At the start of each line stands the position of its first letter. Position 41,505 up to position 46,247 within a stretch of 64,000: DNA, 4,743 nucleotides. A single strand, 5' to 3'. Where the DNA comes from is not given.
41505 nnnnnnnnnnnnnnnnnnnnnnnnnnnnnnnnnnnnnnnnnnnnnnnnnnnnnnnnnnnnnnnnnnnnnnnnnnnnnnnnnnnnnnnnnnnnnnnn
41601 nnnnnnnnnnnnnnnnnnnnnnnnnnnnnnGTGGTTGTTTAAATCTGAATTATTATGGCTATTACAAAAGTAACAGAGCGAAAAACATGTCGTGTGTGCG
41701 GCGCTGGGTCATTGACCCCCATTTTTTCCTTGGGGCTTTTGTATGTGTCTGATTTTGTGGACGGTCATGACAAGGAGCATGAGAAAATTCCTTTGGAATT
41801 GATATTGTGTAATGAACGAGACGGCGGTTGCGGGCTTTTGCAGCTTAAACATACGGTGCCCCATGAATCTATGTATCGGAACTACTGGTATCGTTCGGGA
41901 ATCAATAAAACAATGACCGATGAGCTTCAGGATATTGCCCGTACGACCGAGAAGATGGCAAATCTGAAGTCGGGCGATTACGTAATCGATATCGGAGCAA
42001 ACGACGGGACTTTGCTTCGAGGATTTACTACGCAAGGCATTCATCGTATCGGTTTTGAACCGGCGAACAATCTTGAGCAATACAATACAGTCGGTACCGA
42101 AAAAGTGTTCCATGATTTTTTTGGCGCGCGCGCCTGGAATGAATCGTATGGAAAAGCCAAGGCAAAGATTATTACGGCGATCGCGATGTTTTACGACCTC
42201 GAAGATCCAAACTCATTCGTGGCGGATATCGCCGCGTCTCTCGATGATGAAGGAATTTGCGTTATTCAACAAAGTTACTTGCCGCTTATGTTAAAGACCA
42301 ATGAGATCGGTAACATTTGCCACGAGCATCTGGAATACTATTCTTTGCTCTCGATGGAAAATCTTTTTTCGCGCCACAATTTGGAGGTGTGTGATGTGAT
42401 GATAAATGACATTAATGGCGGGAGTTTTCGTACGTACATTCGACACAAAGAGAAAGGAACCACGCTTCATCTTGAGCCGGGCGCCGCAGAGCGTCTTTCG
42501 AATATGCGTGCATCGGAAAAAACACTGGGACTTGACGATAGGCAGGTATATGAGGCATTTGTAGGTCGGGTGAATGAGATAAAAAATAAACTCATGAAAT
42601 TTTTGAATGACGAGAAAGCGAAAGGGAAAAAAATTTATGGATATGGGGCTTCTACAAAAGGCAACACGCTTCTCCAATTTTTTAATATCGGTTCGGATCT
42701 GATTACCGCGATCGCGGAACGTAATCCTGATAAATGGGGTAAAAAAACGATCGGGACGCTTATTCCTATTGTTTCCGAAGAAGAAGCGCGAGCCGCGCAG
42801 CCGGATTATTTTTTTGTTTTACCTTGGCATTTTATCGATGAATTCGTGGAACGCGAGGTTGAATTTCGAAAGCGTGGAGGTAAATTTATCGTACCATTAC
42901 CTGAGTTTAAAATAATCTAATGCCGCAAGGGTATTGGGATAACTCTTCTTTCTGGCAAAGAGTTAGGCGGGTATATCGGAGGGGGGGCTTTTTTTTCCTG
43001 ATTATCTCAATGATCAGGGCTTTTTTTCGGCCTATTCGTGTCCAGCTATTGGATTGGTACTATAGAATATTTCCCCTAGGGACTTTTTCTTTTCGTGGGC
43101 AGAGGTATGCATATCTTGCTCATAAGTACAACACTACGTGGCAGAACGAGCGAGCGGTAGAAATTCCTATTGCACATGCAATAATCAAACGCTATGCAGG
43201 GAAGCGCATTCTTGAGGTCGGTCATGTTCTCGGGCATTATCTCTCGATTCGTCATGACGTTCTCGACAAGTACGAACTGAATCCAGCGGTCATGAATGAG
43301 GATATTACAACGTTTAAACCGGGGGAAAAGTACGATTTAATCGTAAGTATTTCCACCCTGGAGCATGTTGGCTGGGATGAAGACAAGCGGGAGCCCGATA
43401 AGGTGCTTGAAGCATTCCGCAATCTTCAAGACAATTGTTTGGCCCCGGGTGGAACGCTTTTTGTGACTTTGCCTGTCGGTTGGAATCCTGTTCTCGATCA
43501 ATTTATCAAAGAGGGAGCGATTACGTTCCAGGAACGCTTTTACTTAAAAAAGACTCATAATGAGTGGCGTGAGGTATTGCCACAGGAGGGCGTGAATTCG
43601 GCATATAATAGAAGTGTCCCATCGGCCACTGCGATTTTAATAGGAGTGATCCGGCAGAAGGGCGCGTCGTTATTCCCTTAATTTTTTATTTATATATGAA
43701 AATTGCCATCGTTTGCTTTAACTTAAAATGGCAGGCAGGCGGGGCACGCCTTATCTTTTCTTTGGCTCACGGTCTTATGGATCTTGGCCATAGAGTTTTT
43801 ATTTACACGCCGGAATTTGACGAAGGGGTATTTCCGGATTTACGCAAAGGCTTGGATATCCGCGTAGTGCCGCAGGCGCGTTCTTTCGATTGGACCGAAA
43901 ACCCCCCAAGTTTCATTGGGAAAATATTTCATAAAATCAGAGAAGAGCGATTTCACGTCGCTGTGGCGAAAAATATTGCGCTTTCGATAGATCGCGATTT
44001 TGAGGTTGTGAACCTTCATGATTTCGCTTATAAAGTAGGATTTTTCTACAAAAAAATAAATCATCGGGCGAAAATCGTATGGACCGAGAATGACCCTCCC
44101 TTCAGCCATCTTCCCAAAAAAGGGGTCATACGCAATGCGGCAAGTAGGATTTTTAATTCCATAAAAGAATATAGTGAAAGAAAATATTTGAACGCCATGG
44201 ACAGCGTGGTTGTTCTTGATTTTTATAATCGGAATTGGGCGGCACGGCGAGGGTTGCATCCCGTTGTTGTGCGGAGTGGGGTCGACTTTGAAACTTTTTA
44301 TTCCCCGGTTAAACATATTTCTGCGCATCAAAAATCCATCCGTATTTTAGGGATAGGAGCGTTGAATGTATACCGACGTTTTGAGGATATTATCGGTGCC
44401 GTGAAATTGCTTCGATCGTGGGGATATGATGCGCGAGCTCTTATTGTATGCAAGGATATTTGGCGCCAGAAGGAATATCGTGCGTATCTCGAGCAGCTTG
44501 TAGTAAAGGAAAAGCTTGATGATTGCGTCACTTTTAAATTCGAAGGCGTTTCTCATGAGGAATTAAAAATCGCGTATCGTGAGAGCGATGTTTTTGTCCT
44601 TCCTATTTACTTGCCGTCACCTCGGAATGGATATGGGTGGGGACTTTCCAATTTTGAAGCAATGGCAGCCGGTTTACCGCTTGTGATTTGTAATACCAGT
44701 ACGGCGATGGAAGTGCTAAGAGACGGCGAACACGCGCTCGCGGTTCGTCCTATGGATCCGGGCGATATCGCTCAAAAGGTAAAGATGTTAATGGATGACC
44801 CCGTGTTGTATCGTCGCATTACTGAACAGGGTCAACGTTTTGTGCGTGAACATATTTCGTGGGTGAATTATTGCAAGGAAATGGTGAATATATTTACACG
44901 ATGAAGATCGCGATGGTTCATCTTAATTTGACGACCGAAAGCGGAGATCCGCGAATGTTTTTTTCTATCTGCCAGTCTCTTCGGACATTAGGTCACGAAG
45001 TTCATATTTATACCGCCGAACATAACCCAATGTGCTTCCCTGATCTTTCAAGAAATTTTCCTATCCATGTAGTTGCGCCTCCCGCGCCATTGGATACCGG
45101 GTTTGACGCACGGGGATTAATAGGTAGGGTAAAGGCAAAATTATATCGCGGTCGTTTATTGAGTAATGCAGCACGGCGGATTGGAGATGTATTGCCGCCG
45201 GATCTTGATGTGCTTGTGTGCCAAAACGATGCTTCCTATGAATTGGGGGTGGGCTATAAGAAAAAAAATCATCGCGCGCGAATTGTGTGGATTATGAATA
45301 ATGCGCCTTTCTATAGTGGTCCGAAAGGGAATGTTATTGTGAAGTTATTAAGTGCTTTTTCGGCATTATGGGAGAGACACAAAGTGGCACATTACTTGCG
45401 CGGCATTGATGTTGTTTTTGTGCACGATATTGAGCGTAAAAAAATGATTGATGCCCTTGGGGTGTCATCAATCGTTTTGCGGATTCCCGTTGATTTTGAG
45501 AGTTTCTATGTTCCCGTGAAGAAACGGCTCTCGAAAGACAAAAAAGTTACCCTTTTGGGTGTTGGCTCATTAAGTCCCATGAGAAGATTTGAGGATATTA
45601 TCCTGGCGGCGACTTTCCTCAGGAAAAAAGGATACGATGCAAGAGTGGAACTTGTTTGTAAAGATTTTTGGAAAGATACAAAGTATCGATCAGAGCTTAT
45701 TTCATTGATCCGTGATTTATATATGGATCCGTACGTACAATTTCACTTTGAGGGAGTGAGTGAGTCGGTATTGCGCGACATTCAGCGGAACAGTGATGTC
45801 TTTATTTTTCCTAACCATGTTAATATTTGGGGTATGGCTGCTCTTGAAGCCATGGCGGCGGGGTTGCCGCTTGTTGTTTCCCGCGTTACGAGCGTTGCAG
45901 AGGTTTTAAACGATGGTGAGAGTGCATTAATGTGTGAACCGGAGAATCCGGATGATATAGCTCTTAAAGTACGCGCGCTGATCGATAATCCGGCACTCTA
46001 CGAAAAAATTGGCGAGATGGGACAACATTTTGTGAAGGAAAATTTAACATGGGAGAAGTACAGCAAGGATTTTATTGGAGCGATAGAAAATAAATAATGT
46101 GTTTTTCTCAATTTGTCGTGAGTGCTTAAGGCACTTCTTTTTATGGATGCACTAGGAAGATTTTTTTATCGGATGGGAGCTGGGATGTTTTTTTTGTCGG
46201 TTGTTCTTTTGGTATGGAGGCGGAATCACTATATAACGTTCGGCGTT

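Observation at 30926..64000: About 33-kb surface-glycan island combining fucose, C-methylated sugar and heptose chemistry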

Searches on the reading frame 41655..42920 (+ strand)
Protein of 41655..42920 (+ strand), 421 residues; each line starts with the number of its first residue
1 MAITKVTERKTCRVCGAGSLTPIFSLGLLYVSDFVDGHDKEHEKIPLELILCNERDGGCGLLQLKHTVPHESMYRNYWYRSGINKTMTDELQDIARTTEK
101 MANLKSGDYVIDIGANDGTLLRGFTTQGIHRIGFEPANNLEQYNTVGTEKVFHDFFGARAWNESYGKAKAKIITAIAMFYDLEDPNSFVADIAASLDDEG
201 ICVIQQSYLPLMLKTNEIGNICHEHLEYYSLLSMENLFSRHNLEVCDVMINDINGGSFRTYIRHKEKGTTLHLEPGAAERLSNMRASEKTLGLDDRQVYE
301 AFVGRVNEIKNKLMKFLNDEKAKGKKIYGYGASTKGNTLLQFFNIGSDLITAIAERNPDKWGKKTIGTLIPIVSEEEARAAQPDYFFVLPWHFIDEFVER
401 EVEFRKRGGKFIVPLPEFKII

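Call 7: search_protein_families(library=pfam, proteins=[window:41655-42920:+], max_evalue=0.01)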
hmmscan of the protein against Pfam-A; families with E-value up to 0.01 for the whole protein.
window:41655-42920:+ (421 aa): 3 families
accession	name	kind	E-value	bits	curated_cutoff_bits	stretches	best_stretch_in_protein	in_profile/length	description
PF08484.17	Methyltransf_14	-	1.5e-51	174.8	23.5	1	253-416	2-160/160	C-methyltransferase C-terminal domain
PF13489.12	Methyltransf_23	-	1.1e-17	64.7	27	1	93-245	8-161/164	Methyltransferase domain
PF08421.16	Methyltransf_13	-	1.4e-09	38.5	31.3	1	12-74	1-62/62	Putative zinc binding domain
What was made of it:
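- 41655..42920 (+): MIDDLE: NDP-hexose 3-C-methyltransferase of the TylC3/TcaB9 type. Methyltransf_13, _23 and _14 (call 7).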

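Call 10: search_protein_families(library=ncbifam, proteins=[window:41655-42920:+], max_evalue=0.001)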
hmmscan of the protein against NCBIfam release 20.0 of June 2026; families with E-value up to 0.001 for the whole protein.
window:41655-42920:+ (421 aa): 0 families

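Call 20: search_solved_structures(query=window:41655-42920:+, max_evalue=0.001, show_alignments=1)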
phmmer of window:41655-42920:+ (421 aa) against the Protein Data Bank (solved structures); distinct sequences matched with E-value up to 0.001: 10.
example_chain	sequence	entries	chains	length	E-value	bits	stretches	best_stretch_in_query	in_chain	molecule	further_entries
4rv9_A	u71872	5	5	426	3.3e-52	181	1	10-420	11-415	D-mycarose 3-C-methyltransferase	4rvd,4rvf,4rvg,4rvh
4e2w_A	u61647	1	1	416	9.7e-45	156.4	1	6-419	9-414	TcaB9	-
3ndi_A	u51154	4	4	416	1.8e-44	155.5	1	6-419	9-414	Methyltransferase | TcaB9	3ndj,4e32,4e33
4e2x_A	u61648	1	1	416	1.8e-44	155.5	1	6-419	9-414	TcaB9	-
4e30_A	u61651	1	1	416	2.5e-44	155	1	6-419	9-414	TcaB9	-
4e31_A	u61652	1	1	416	4.4e-44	154.2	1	6-419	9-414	TcaB9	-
4e2y_A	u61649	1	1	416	4.7e-44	154.1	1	6-419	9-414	TcaB9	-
5t64_A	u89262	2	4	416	5.4e-44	153.9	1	6-420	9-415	Sugar 3-C-methyl transferase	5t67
4e2z_A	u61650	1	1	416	1.7e-43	152.3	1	6-419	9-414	TcaB9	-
5t6b_A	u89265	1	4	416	3.2e-42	148.1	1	6-419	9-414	Sugar 3-C-methyl transferase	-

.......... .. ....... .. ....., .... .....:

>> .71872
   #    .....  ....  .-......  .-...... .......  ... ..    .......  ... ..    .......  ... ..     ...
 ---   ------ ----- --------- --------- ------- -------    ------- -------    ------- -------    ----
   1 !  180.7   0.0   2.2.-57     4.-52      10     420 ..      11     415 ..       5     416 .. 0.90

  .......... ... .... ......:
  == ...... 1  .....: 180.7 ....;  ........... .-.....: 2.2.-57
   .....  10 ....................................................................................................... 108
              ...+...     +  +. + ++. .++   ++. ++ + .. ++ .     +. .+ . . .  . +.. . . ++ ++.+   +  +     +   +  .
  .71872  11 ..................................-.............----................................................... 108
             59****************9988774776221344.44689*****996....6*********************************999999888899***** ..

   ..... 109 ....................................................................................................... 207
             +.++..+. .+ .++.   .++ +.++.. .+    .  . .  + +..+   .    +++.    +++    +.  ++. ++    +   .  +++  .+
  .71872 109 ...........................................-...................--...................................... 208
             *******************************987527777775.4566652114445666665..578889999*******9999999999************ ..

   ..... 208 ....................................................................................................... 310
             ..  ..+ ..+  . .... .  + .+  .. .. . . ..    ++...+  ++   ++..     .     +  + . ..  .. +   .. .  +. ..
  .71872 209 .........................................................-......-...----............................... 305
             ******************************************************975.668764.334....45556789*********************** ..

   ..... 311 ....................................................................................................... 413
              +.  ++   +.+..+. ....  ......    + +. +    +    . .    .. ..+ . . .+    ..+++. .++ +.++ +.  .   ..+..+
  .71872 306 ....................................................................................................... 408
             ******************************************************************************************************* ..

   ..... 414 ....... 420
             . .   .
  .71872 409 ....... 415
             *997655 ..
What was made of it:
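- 41655..42920 (+): The four cysteines of the N-terminal putative zinc-binding domain (C12, C15, C52, C59) are present (call 20).
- On TylC3/TcaB9 NDP-hexose 3-C-methyltransferases: Full-length alignment to 4rv9 (181 bits) and TcaB9 (about 155 bits), with C12, C15, C52 and C59 present (call 20).
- C-methyltransferase: calls 7, 20.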

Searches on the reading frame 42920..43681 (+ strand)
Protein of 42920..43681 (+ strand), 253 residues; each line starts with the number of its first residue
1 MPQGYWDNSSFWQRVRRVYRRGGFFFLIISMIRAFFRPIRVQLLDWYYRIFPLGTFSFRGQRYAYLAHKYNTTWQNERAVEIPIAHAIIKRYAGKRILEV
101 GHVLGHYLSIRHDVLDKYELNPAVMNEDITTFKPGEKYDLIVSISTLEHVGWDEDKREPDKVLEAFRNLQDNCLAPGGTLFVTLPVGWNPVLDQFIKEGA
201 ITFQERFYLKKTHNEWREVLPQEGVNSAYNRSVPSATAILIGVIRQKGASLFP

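Call 7: search_protein_families(library=pfam, proteins=[window:42920-43681:+], max_evalue=0.01)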
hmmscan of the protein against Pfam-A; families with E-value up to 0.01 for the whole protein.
window:42920-43681:+ (253 aa): 3 families
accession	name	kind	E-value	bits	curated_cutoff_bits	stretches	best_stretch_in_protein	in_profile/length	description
PF13489.12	Methyltransf_23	-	0.00019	21.6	27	1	93-185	22-119/164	Methyltransferase domain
PF08242.18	Methyltransf_12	-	0.00044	21.4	30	1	127-180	56-98/98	Methyltransferase domain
PF08241.18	Methyltransf_11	-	0.0028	18.7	21.2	0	125-181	47-94/95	Methyltransferase domain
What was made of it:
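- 42920..43681 (+): MIDDLE: probable SAM-dependent methyltransferase, below Pfam thresholds. Methyltransf_23, 21.6 bits against a cutoff of 27 (call 7).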

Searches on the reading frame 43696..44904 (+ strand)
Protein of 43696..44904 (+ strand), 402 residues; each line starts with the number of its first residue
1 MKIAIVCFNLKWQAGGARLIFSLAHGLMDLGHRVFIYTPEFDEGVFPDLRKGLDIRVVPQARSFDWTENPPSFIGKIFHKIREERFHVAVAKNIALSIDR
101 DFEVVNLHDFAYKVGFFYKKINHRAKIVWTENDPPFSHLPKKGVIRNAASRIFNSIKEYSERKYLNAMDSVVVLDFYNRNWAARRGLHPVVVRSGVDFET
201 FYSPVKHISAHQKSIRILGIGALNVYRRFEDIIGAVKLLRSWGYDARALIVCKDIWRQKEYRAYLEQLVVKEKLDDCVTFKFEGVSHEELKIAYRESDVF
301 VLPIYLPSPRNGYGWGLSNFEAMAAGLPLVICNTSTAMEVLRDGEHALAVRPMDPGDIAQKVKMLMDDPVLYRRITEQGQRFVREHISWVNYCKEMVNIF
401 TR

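Call 7: search_protein_families(library=pfam, proteins=[window:43696-44904:+], max_evalue=0.01)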
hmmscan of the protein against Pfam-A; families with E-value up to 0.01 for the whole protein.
window:43696-44904:+ (402 aa): 6 families
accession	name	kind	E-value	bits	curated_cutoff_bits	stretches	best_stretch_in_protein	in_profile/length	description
PF00534.26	Glycos_transf_1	-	1.3e-21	77.3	26.4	1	212-381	13-171/172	Glycosyl transferases group 1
PF13692.12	Glyco_trans_1_4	-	9.5e-18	65.3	27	1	216-368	3-142/142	Glycosyl transferases group 1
PF13439.12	Glyco_transf_4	-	9.1e-10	39.2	28.5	1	15-199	3-169/170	Glycosyltransferase Family 4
PF13524.12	Glyco_trans_1_2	-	2.2e-09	37.9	25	1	283-396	33-142/144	Glycosyl transferase-like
PF20706.3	GT4-conflict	-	7.8e-06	25.5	26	1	189-394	174-383/385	Family 4 Glycosyltransferase in conflict systems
PF13579.12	Glyco_trans_4_4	-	1.5e-05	25.8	29.7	1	15-93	2-79/158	Glycosyl transferase 4-like domain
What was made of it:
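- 43696..44904 (+): MIDDLE: GT4 glycosyltransferase a. PF00534, 77 bits (call 7).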

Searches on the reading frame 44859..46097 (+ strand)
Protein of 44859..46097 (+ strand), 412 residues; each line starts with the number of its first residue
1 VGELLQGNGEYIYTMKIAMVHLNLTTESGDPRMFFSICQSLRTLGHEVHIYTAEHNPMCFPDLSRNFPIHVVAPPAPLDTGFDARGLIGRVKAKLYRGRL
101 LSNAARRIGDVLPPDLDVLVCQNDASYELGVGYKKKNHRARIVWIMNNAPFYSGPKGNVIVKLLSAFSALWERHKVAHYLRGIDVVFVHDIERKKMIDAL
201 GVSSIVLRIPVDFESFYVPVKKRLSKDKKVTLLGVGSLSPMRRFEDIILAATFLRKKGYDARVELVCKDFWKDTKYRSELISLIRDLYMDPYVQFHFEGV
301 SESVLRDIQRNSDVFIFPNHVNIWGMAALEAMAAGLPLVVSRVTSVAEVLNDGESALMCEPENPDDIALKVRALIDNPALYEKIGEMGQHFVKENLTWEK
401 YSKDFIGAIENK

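Call 7: search_protein_families(library=pfam, proteins=[window:44859-46097:+], max_evalue=0.01)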
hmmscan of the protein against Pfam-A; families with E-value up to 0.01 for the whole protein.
window:44859-46097:+ (412 aa): 6 families
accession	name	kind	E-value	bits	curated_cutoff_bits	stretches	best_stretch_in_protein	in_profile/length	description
PF00534.26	Glycos_transf_1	-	7.5e-25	87.9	26.4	1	222-389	8-170/172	Glycosyl transferases group 1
PF13692.12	Glyco_trans_1_4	-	1.3e-18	68.1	27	1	231-377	3-142/142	Glycosyl transferases group 1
PF13524.12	Glyco_trans_1_2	-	1.1e-08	35.6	25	1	324-402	63-139/144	Glycosyl transferase-like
PF20706.3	GT4-conflict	-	2.2e-08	33.9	26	1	221-400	189-380/385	Family 4 Glycosyltransferase in conflict systems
PF13439.12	Glyco_transf_4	-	0.0023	18.4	28.5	0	33-83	7-52/170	Glycosyltransferase Family 4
PF13579.12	Glyco_trans_4_4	-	0.0052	17.6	29.7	0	36-194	9-140/158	Glycosyl transferase 4-like domain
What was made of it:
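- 44901..46097 (+): MIDDLE: GT4 glycosyltransferase b, a tandem paralog 41% identical to a. PF00534, 88 bits (call 7).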
